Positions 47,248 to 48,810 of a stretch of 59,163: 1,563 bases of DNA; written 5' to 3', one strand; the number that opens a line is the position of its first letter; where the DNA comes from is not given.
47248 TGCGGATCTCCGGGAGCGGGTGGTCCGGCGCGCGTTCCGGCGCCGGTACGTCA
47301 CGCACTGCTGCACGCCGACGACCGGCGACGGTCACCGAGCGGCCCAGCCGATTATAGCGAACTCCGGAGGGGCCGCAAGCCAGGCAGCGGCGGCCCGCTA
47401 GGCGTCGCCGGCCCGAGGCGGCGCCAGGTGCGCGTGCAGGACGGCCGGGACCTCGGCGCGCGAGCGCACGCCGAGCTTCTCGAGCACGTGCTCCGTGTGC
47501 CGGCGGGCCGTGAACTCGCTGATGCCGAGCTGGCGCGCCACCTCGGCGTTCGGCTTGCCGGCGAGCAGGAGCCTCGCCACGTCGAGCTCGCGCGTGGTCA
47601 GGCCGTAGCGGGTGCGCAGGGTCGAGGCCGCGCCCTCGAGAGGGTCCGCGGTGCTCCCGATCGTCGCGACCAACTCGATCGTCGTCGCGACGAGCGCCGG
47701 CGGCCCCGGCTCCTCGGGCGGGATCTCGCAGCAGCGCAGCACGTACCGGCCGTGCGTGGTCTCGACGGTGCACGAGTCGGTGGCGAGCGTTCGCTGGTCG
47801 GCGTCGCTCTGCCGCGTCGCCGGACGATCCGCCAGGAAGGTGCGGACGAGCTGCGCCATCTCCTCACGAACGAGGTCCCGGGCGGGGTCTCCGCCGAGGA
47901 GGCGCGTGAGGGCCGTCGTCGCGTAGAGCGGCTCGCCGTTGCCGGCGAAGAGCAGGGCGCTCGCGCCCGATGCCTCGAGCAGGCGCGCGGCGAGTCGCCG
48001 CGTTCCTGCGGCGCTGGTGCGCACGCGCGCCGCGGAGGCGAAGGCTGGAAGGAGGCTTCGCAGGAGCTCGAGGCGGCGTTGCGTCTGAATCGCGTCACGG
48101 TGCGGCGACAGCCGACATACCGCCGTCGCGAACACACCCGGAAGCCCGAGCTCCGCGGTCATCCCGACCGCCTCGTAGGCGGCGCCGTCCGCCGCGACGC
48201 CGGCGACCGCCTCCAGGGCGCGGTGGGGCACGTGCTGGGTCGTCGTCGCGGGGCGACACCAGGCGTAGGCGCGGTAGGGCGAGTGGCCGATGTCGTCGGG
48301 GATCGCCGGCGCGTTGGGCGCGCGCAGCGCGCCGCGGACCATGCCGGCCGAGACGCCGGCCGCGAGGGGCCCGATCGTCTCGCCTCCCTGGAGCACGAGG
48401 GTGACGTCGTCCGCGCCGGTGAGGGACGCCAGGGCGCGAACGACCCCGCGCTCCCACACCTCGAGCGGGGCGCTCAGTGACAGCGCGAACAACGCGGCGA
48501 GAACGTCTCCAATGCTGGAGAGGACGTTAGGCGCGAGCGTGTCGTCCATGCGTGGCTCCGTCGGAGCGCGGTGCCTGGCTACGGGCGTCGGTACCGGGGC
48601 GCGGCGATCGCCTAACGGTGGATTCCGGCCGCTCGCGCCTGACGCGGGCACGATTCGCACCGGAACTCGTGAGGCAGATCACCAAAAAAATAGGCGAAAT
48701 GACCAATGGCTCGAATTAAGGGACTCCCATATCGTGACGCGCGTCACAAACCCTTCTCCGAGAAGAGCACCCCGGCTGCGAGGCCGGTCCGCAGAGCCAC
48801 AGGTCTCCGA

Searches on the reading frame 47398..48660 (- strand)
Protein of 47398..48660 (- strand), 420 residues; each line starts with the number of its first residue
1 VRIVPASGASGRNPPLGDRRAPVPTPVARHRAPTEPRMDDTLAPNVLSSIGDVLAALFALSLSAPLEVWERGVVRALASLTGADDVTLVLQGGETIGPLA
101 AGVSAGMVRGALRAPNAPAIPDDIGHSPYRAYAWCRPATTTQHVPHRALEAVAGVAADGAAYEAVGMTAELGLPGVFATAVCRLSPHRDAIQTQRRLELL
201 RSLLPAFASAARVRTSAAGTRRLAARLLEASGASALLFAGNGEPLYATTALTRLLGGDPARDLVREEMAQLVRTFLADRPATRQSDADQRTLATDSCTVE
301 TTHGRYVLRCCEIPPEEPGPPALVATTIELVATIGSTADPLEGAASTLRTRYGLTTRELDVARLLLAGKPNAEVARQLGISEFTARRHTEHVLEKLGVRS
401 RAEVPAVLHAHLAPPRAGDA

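Call 5: search_protein_families(library=pfam, proteins=[window:47398-48660:-], max_evalue=0.01)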
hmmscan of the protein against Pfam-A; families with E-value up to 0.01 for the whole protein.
window:47398-48660:- (420 aa): 2 families
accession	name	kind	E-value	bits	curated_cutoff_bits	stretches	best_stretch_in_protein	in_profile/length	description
PF00196.25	GerE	-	4e-14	52.4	23.5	1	354-404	3-53/57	Bacterial regulatory proteins, luxR family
PF13518.12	HTH_28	-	0.0058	17.1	25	0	360-388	4-32/52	Helix-turn-helix domain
